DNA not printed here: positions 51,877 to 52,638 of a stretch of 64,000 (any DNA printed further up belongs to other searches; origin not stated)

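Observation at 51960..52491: Secreted 19-cysteine small protein driven by a near-consensus sigma70 promoter, next to a repeat island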

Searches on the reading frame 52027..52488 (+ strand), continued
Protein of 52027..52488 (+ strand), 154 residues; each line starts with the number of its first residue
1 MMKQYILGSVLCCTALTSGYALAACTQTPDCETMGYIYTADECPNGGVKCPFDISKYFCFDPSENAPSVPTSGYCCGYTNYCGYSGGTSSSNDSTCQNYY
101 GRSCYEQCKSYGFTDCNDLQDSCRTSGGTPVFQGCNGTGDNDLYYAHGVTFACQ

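Call 37: fold_search(model_id=the predicted structure, library=pdb)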
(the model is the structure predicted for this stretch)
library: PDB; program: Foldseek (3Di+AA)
matches with E <= 10: 50; with E <= 0.001: 0
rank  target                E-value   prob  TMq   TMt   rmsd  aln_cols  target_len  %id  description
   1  7zap_MODEL_1_A        3.2e+00  0.02  0.10  0.14   6.8        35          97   17  Solution structure of RBM39 RRM1 bound to U1 snRNA stem loop 3 (released 2023-03-29)
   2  1r43_B                4.1e+00  0.03  0.20  0.09  14.7        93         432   11  Crystal structure of beta-alanine synthase from Saccharomyces kluyveri (selenomethionine substituted protein) (released 2003-11-11)
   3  1i5c_A                4.4e+00  0.09  0.15  0.13   3.3        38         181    5  STRUCTURE OF CHEA DOMAIN P4 IN COMPLEX WITH ADP (released 2001-08-26)
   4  1i58_A                4.4e+00  0.06  0.15  0.13   8.2        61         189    6  STRUCTURE OF THE HISTIDINE KINASE CHEA ATP-BINDING DOMAIN IN COMPLEX WITH ATP ANALOG ADPCP AND MAGNESIUM (released 2001-08-26)
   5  1i59_A                4.7e+00  0.08  0.15  0.13   4.1        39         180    5  STRUCTURE OF THE HISTIDINE KINASE CHEA ATP-BINDING DOMAIN IN COMPLEX WITH ADPNP AND MAGENSIUM (released 2001-08-26)
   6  2zv3_B                4.7e+00  0.04  0.18  0.22  13.5        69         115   12  Crystal structure of project MJ0051 from Methanocaldococcus jannaschii DSM 2661 (released 2009-05-05)
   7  2v8d_B                4.7e+00  0.02  0.20  0.09  15.6        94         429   11  Crystal structure of mutant E159A of beta-alanine synthase from Saccharomyces kluyveri (released 2007-10-02)
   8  2nlq_A                5.0e+00  0.03  0.10  0.34  10.3        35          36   17  Human beta-defensin-1 (Mutant Lys31Ala) (released 2006-10-31)
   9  2vl1_A                5.0e+00  0.02  0.20  0.09  16.0        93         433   12  Crystal structure of beta-alanine synthase from Saccharomyces kluyveri in complex with a gly-gly peptide (released 2008-05-13)
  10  2v8g_A                5.3e+00  0.02  0.20  0.09  16.0        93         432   12  Crystal structure of beta-alanine synthase from Saccharomyces kluyveri in complex with the product beta-alanine (released 2007-10-02)
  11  9mq4_A                5.7e+00  0.10  0.18  0.12   4.7        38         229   16  Damaged 70S ribosome with PrfH bound (released 2025-02-05)
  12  1i5b_B                6.1e+00  0.06  0.14  0.12   3.1        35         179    6  STRUCTURE OF CHEA DOMAIN P4 IN COMPLEX WITH ADPNP AND MANGANESE (released 2001-08-26)
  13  5ufm_A                6.1e+00  0.06  0.17  0.12   4.8        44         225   20  Crystal structure of Burkholderia thailandensis 1,6-didemethyltoxoflavin-N1-methyltransferase with bound 1,6-didemethy (released 2017-12-13)
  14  5wt1_B                6.1e+00  0.04  0.12  0.07   6.3        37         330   16  Pyrococcus abyssi methyltransferase PaTrm5a bound by SAH and cognate tRNA (released 2017-12-13)
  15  2nlp_A                6.1e+00  0.03  0.11  0.36  10.5        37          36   19  Human beta-defensin-1 (Mutant Gln24Glu) (released 2006-10-31)
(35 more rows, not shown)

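Call 39: find_encoding_contigs(protein=P0001, flank=5000, max_places=3)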
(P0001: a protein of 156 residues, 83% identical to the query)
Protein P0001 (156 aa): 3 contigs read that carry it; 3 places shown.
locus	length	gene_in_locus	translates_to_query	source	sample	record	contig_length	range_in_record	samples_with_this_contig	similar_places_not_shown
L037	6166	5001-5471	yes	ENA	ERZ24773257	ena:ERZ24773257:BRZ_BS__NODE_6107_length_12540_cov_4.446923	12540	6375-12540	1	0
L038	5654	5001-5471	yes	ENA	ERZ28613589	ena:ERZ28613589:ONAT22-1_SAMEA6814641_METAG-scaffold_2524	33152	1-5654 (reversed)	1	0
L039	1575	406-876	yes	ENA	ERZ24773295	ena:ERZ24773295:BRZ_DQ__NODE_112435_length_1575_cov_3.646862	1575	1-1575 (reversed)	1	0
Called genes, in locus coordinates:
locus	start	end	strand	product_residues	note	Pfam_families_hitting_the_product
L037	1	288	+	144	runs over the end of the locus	-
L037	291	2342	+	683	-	PF00535:Glycos_transf_2 (weak), PF13506:Glyco_transf_21 (weak), PF13632:Glyco_trans_2_3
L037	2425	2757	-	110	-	-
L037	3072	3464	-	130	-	PF00293:NUDIX, PF14815:NUDIX_4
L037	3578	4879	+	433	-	PF07690:MFS_1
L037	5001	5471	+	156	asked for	-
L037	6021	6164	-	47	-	?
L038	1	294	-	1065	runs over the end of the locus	PF13116:YhdP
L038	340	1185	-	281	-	PF02129:Peptidase_S15 (faint), PF05448:AXE1 (faint), PF20434:BD-FAE (faint), PF00561:Abhydrolase_1 (weak), PF12146:Hydrolase_4, PF12697:Abhydrolase_6 (weak), PF00326:Peptidase_S9 (weak)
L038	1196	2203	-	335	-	PF03462:PCRF, PF00472:RF-1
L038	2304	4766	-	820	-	PF00912:Transgly, PF17092:PCB_OB, PF00905:Transpeptidase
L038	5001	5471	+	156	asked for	-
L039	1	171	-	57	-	?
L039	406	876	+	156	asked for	-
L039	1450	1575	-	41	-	?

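Call 40: find_encoding_contigs(protein=P0006, flank=5000, max_places=2)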
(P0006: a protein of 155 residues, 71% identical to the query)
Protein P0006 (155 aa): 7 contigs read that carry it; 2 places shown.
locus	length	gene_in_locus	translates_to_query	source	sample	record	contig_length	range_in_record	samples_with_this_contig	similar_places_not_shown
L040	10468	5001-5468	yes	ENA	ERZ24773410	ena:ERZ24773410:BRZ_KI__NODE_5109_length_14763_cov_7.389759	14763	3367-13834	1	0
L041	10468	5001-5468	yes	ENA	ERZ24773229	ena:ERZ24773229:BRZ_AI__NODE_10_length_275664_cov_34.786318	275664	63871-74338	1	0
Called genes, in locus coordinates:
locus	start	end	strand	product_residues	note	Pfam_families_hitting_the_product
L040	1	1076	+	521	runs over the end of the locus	PF01875:Memo, PF01871:AMMECR1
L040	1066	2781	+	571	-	-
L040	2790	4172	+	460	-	PF03315:SDH_beta, PF03313:SDH_alpha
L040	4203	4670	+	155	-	-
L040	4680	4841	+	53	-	-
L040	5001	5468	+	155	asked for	-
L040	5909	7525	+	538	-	-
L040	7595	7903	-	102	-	PF01022:HTH_5, PF12802:MarR_2 (weak)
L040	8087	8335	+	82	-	PF02609:Exonuc_VII_S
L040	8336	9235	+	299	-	PF00348:polyprenyl_synt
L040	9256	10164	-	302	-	PF00126:HTH_1, PF03466:LysR_substrate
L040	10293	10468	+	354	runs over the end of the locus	PF12740:PETase (weak), PF01738:DLH (weak), PF02129:Peptidase_S15, PF00326:Peptidase_S9 (faint), PF12146:Hydrolase_4 (faint)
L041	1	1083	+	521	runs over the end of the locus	PF01875:Memo, PF01871:AMMECR1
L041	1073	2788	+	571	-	-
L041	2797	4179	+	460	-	PF03315:SDH_beta, PF03313:SDH_alpha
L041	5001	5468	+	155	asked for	-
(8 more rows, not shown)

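Call 43: list_cluster_members(proteins=[P0007, P0009, P0025, P0047, P0052, P0080, P0094, P0101, P0143, P0154])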
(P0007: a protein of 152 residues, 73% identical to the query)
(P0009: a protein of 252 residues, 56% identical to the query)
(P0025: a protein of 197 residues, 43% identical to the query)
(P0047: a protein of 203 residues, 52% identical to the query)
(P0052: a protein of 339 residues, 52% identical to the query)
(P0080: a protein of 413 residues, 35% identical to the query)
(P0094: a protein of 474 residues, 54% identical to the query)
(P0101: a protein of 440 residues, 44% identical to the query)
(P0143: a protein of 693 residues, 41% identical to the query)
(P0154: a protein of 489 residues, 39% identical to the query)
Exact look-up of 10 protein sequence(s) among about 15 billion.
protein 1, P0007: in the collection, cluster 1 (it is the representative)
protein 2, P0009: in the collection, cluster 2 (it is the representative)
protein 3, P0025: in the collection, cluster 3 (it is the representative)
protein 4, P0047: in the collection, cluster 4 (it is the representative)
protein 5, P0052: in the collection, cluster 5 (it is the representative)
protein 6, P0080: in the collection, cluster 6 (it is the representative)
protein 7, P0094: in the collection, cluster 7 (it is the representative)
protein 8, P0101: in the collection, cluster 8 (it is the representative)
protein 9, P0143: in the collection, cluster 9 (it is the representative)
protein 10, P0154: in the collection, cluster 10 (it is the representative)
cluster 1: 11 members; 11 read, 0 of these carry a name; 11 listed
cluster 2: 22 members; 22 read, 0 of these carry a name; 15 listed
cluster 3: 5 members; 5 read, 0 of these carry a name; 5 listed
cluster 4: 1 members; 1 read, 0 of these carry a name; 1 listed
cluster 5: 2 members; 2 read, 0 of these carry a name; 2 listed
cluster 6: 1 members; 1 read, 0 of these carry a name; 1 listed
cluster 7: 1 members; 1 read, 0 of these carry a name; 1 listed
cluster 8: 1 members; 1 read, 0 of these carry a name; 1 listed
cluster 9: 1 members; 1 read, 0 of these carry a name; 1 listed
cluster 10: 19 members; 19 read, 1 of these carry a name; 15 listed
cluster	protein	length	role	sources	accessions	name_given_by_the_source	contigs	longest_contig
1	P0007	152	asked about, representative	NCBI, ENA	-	-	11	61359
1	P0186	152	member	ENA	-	-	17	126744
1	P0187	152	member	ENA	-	-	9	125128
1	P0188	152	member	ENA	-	-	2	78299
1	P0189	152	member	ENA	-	-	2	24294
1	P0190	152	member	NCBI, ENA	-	-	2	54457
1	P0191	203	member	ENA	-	-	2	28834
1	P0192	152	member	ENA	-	-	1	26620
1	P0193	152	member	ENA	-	-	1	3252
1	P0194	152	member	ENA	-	-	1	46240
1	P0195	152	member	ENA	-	-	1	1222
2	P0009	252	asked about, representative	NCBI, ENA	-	-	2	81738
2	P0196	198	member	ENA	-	-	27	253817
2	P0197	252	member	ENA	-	-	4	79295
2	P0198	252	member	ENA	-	-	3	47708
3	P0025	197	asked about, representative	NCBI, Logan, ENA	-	-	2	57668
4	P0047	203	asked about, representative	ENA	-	-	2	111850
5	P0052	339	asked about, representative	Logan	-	-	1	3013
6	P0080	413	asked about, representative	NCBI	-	-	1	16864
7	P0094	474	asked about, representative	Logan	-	-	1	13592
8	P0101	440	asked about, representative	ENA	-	-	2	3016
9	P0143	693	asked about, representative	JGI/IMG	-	-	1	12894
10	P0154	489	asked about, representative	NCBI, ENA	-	-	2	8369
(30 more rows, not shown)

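Call 52: find_homologous_proteins(query=A1, max_evalue=0.001)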
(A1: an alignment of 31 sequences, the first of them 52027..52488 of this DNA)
Query A1 (31 sequences) (154 aa, profile of the alignment): 181 proteins with E <= 0.001 among 5025 candidates; the best 120 are listed.
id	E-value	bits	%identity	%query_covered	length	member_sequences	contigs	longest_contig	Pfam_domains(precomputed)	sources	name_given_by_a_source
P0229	7.3e-107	374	56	56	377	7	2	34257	-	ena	-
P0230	2.2e-105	369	50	49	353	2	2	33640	-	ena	-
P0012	4.2e-99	348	59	92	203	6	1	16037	-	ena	-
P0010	8.9e-99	347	55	100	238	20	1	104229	-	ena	-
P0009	5.3e-98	345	56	99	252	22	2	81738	-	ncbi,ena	-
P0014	1.1e-96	340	58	99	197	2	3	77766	-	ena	-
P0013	1.2e-96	340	54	99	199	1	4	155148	-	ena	-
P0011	1.2e-96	340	58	99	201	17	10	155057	-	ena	-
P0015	2.9e-96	339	57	87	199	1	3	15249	-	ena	-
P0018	9.6e-95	334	55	89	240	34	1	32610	-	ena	-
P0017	1.5e-93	330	54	99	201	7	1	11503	-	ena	-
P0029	7.1e-93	328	46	84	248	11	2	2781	-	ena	-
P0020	6.1e-92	325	49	97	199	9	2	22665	-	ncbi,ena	-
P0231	4.1e-91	322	42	75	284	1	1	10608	-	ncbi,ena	-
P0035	9.5e-89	314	62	54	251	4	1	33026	-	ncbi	-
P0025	4.4e-81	289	43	99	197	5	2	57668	-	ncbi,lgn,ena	-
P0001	4.3e-63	231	83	99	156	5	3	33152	-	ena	-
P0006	4.9e-63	230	71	99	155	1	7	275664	-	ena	-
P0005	6.5e-63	230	73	99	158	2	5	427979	-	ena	-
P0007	1.3e-59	219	73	98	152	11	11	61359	-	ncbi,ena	-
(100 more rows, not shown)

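Call 61: predict_structure(alignment_id=A4)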
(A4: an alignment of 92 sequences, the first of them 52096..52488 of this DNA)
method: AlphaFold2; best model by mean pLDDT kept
length: 131 residues; sequences in the alignment: 92
mean_pLDDT: 72.8   pTM: 0.57
mean pLDDT of the five models: 72.8, 72.8, 72.1, 71.0, 70.5
residues with pLDDT >= 90: 49; 70-90: 29; 50-70: 19; < 50: 34
segments of 3 or more residues with pLDDT < 50: 1-9, 12-31
pLDDT, mean of each block of 10 residues (from residue 1): 43 44 41 50 70 89 90 89 91 92 93 69 83 94
secondary structure, 60 per line:
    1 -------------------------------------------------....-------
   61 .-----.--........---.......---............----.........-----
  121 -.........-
elements in order: E50-53 H70-77 H81-87 H93-102 E107-115 E122-130
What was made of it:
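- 52096..52212 (+): N-terminal module, residues 24-62 (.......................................), 5 Cys. AlphaFold confidence is below 50 (call 61).
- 52243..52488 (+): Variable C-terminal domain, residues 73-154, 10 Cys; three helices plus a beta-hairpin. AlphaFold2 pLDDT is about 89-94 with 92 sequences (call 61).
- On Neisseria Opa-like phase-variable multigene family: The AlphaFold2 model shows three helices plus one hairpin in 131 aa, with no barrel (call 61).
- Closest known: Neisseria Opa. Different: This protein is a 131-aa helix/hairpin protein with 15 Cys and no barrel (call 61).
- Structure: the C-terminal domain is confidently modelled as a compact helix/hairpin domain with the variable loop at the hairpin tip (call 61). 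No secretion or anchoring mechanism was identified, and the N-terminal module could not be modelled (pLDDT below 50, call 61).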

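Call 63: fold_search(model_id=the predicted structure, library=pdb)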
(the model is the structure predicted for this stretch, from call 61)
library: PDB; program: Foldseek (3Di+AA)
matches with E <= 10: 137; with E <= 0.001: 0
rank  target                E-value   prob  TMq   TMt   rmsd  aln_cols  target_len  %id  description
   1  5wt1_B                1.7e+00  0.12  0.18  0.09   4.7        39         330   10  Pyrococcus abyssi methyltransferase PaTrm5a bound by SAH and cognate tRNA (released 2017-12-13)
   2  2fk3_E                1.9e+00  0.08  0.16  0.30   5.0        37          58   14  Structure of the Alzheimer's Amyloid Precursor Protein (APP) Copper Binding Domain in 'large unit cell' form (released 2007-01-16)
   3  4mmo_B                2.2e+00  0.01  0.10  0.05  18.2        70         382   16  The crystal structure of a M20 family metallo-carboxypeptidase Sso-CP2 from Sulfolobus solfataricus (released 2014-10-15)
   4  2m05_MODEL_1_A        2.3e+00  0.04  0.14  0.22   5.6        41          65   17  Structure of module 2 from the E1 domain of C. elegans APL-1 (released 2013-10-23)
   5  2nlp_A                2.5e+00  0.05  0.12  0.36  10.7        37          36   19  Human beta-defensin-1 (Mutant Gln24Glu) (released 2006-10-31)
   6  5wt1_A                2.6e+00  0.09  0.18  0.08   4.7        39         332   10  Pyrococcus abyssi methyltransferase PaTrm5a bound by SAH and cognate tRNA (released 2017-12-13)
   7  2nlq_A                2.6e+00  0.04  0.12  0.34  10.5        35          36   17  Human beta-defensin-1 (Mutant Lys31Ala) (released 2006-10-31)
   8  1xds_B                2.8e+00  0.06  0.19  0.09   4.7        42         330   12  Crystal structure of Aclacinomycin-10-hydroxylase (RdmB) in complex with S-adenosyl-L-methionine (SAM) and 11-deoxy-be (released 2004-11-23)
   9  3c0k_A                3.0e+00  0.13  0.22  0.08   4.6        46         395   11  Crystal Structure of a ribosomal RNA methyltranferase (released 2008-11-04)
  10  3e05_G                3.2e+00  0.07  0.15  0.11   5.9        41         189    7  CRYSTAL STRUCTURE OF Precorrin-6y C5,15-methyltransferase FROM Geobacter metallireducens GS-15 (released 2008-08-12)
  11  3i58_A                3.2e+00  0.06  0.18  0.09   3.9        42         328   10  Crystal structure of an O-methyltransferase (NcsB1) from neocarzinostatin biosynthesis in complex with S-adenosyl-L-ho (released 2009-09-01)
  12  6dub_A                3.4e+00  0.05  0.17  0.11   5.7        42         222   17  Crystal structure of a methyltransferase (released 2018-07-25)
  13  2zv3_B                3.4e+00  0.04  0.20  0.22  13.5        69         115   12  Crystal structure of project MJ0051 from Methanocaldococcus jannaschii DSM 2661 (released 2009-05-05)
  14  6mrs                  3.6e+00  0.08  0.18  0.29   4.3        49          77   14  De novo designed protein Peak6 (released 2019-06-12)
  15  6dub_B                3.6e+00  0.06  0.19  0.12   5.2        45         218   22  Crystal structure of a methyltransferase (released 2018-07-25)
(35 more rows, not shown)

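Call 66: fold_search(model_id=the predicted structure, library=viral)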
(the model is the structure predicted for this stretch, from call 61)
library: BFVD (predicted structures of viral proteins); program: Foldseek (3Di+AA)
matches with E <= 10: 107; with E <= 0.001: 0
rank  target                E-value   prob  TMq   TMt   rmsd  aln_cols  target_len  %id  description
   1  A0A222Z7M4            1.1e+00  0.04  0.14  0.15  16.7        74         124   14  Uncharacterized protein [Arthrobacter phage Tribby]
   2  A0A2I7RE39            1.3e+00  0.12  0.18  0.22   6.0        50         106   18  (no name in the UniProt tables at hand)
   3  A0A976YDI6            1.6e+00  0.14  0.18  0.22   3.9        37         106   14  Uncharacterized protein [Microbacterium phage PineapplePizza]
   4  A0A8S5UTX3            1.8e+00  0.12  0.21  0.18   4.2        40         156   15  Uncharacterized protein [Myoviridae sp. ctvxP16]
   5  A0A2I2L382            1.8e+00  0.09  0.18  0.23   3.9        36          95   17  Uncharacterized protein [Orpheovirus IHUMI-LCC2]
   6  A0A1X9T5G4            2.0e+00  0.06  0.14  0.06   5.2        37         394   32  C-type lectin protein [Ranid herpesvirus 3]
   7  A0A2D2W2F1            2.0e+00  0.03  0.17  0.12   8.8        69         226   19  Methyltransferase [Stenotrophomonas phage vB_SmaS_DLP_5]
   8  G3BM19                2.3e+00  0.15  0.21  0.46   2.8        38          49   13  Uncharacterized protein 153 [Salmonella phage PVPSE1]
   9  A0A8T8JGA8            2.5e+00  0.15  0.17  0.26   5.2        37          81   24  (no name in the UniProt tables at hand)
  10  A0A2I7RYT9            2.5e+00  0.12  0.22  0.04   2.5        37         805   16  (no name in the UniProt tables at hand)
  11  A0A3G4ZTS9            2.6e+00  0.04  0.22  0.18   8.8       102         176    8  F-box domain-containing protein [Barrevirus sp.]
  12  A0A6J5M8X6            2.6e+00  0.03  0.22  0.20  12.3       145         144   12  Uncharacterized protein [uncultured Caudovirales phage]
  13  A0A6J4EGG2            2.8e+00  0.07  0.16  0.20   3.7        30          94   10  (no name in the UniProt tables at hand)
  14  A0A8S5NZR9            3.2e+00  0.09  0.19  0.04   3.7        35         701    8  ribonucleoside-diphosphate reductase [Myoviridae sp. ctLnO19]
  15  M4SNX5                3.2e+00  0.08  0.19  0.36   4.1        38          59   18  (no name in the UniProt tables at hand)
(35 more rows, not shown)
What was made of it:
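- Tried and rejected: Foldseek against the PDB with two models and against viral structures, best E above 1 (calls 37, 63, 66).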

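Call 67: search_protein_families(library=phrogs, proteins=[window:52027-52488:+, P0042, P0080, P0148], max_evalue=0.1)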
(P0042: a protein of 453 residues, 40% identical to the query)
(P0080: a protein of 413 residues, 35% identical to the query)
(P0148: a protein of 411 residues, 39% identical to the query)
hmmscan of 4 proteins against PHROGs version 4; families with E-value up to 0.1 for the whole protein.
window:52027-52488:+ (154 aa): 0 families

P0042 (453 aa): 0 families

P0080 (413 aa): 0 families

P0148 (411 aa): 4 families
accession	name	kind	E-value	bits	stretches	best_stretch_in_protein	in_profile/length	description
phrog_1858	-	tail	3.4e-05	23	1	251-401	145-292/1018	tail fiber protein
phrog_327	-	tail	0.00039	20.9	1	235-400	300-439/618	tail protein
phrog_14307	-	unknown function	0.011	16.4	0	259-332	63-128/137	-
phrog_3100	-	tail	0.012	16.9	1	259-368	233-335/382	tail fiber protein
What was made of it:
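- On Phage-encoded protein: One distant protein sharing only the N-terminal module has a weak tail-fibre match (call 67).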
